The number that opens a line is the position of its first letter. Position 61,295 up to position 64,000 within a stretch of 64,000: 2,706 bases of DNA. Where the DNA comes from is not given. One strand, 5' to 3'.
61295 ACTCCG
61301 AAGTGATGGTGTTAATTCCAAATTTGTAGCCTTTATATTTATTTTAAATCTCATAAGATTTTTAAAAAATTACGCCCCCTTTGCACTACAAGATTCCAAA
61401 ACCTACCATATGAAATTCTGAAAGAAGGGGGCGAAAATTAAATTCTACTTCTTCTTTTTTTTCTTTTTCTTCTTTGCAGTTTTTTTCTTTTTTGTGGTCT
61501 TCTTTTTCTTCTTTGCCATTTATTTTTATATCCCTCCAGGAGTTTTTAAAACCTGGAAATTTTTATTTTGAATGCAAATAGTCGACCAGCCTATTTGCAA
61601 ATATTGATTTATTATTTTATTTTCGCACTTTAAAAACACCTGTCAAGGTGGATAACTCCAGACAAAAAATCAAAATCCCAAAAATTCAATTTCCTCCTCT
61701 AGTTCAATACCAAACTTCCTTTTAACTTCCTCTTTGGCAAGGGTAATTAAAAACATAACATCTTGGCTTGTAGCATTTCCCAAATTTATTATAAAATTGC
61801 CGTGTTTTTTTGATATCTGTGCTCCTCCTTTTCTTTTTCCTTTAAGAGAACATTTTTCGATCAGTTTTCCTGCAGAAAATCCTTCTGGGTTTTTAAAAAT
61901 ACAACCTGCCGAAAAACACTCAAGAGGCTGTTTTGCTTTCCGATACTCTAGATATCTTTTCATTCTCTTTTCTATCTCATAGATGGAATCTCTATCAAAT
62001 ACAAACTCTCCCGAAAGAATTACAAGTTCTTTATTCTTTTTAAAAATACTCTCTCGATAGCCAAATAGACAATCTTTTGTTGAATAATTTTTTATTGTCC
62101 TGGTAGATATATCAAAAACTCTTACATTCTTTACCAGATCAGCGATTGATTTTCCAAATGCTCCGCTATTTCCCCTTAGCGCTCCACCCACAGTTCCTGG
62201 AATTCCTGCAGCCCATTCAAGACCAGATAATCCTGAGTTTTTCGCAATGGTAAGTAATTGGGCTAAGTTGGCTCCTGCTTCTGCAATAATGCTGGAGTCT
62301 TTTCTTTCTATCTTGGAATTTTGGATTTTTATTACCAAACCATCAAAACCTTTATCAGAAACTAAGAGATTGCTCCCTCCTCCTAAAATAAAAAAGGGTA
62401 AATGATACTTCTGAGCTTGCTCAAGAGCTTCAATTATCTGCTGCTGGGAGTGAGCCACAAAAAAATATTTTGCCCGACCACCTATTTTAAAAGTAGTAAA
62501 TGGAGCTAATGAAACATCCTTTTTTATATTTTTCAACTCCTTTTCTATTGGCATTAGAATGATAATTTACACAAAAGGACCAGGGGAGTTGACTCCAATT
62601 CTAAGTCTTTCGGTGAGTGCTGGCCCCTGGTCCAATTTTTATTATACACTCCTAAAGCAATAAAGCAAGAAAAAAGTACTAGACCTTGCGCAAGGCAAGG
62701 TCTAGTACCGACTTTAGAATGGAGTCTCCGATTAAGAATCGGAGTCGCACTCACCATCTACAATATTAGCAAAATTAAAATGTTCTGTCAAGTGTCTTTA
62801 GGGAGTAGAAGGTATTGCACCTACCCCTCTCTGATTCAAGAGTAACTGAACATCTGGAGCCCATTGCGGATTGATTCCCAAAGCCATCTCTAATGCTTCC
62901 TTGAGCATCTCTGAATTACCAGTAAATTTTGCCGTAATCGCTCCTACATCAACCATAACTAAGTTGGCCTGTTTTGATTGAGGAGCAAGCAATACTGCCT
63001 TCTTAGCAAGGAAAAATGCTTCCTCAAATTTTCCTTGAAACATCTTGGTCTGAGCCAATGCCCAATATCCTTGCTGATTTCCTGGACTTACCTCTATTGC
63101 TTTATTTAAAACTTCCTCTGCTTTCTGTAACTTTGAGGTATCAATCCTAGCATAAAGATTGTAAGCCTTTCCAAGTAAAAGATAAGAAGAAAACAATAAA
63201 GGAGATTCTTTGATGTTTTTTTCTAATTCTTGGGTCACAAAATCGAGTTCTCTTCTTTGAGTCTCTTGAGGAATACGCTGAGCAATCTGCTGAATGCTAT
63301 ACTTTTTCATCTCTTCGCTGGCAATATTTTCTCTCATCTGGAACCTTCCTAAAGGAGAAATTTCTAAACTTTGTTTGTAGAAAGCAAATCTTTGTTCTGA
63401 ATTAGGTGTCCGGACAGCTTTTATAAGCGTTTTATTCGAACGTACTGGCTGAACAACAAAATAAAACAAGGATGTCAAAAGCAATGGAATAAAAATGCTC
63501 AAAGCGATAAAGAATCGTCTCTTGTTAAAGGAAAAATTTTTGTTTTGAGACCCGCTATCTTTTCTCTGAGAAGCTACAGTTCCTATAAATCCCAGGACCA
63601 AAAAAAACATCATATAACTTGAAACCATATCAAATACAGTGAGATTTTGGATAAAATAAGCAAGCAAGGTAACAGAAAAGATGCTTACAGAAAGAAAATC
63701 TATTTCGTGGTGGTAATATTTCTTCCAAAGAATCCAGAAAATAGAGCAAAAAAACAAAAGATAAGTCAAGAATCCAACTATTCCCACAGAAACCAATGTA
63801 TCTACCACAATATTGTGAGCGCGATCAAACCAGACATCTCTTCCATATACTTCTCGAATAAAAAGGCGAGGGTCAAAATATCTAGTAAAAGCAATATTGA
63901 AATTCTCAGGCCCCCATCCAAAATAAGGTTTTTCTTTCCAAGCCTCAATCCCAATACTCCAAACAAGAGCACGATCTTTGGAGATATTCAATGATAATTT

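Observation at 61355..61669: Poly-lysine micro-ORF and structured elements between murB and the ribosome hibernation factor gene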

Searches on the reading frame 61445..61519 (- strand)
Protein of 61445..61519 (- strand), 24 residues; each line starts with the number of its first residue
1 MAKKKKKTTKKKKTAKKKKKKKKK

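Call 11: search_protein_families(library=pfam, proteins=[window:61445-61519:-], max_evalue=0.01)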
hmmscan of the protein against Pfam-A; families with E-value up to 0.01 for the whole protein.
window:61445-61519:- (24 aa): 0 families

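Call 23: list_cluster_members(proteins=[window:61448-61519:-, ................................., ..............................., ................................, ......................, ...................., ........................])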
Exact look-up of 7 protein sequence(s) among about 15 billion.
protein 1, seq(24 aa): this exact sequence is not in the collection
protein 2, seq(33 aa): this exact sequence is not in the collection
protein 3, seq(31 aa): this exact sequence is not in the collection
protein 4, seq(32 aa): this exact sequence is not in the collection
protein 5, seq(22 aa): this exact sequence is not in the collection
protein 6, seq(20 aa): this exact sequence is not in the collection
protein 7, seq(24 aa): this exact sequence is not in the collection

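Call 33: search_protein_families(library=ncbifam, proteins=[window:61448-61519:-], max_evalue=10)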
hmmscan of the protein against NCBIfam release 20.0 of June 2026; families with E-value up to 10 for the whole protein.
seq(24 aa): 0 families

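Call 40: search_solved_structures(query=window:61448-61519:-, max_evalue=10, show_alignments=3)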
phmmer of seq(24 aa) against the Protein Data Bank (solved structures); distinct sequences matched with E-value up to 10: 0.

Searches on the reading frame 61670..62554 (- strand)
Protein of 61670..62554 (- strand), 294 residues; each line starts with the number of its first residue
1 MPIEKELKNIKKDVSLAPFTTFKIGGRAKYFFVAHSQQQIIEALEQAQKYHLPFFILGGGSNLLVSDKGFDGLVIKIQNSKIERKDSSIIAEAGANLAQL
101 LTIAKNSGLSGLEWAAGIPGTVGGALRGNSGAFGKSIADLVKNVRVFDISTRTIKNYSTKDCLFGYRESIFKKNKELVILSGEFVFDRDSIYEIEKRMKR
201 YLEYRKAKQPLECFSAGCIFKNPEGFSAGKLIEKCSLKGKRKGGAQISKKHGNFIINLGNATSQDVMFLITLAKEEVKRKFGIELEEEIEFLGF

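Call 11: search_protein_families(library=pfam, proteins=[window:61670-62554:-], max_evalue=0.01)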
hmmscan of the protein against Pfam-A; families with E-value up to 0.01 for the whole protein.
window:61670-62554:- (294 aa): 2 families
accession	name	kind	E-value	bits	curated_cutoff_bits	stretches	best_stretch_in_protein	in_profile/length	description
PF02873.21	MurB_C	-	4.9e-35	120.1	27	1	193-291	1-98/99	UDP-N-acetylenolpyruvoylglucosamine reductase, C-terminal domain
PF01565.28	FAD_binding_4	-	3.1e-22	79.2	26.4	1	29-148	2-130/139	FAD binding domain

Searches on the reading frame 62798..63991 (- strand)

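Call 11: search_protein_families(library=pfam, proteins=[window:62798-63991:-], max_evalue=0.01)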
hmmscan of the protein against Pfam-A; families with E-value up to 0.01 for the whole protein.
window:62798-63991:- (397 aa): 8 families
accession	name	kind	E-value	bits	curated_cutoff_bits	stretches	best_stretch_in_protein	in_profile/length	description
PF04932.20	Wzy_C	-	1.6e-10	41.4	31.7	1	5-78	82-149/149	O-Antigen ligase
PF13181.12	TPR_8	-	5.2e-07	29.8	25.7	0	308-338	3-33/34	Tetratricopeptide repeat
PF07719.23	TPR_2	-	1.6e-05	25.1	27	0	308-338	3-33/34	Tetratricopeptide repeat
PF25060.1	ARM_TT21_2nd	-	2.5e-05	24.3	27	1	286-347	202-263/270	Tetratricopeptide repeat protein 21 second ARM domain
PF14559.12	TPR_19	-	0.00015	22.5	25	1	287-340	6-60/68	Tetratricopeptide repeat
PF13428.12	TPR_14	-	0.00027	21.8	23.5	0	308-346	3-41/44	Tetratricopeptide repeat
PF00515.34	TPR_1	-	0.0023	18.1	27.8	0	287-305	16-34/34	Tetratricopeptide repeat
PF25062.1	ARM_TT21_N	-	0.006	16.8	40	0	253-345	47-140/222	Tetratricopeptide repeat protein 21 N-terminal ARM repeat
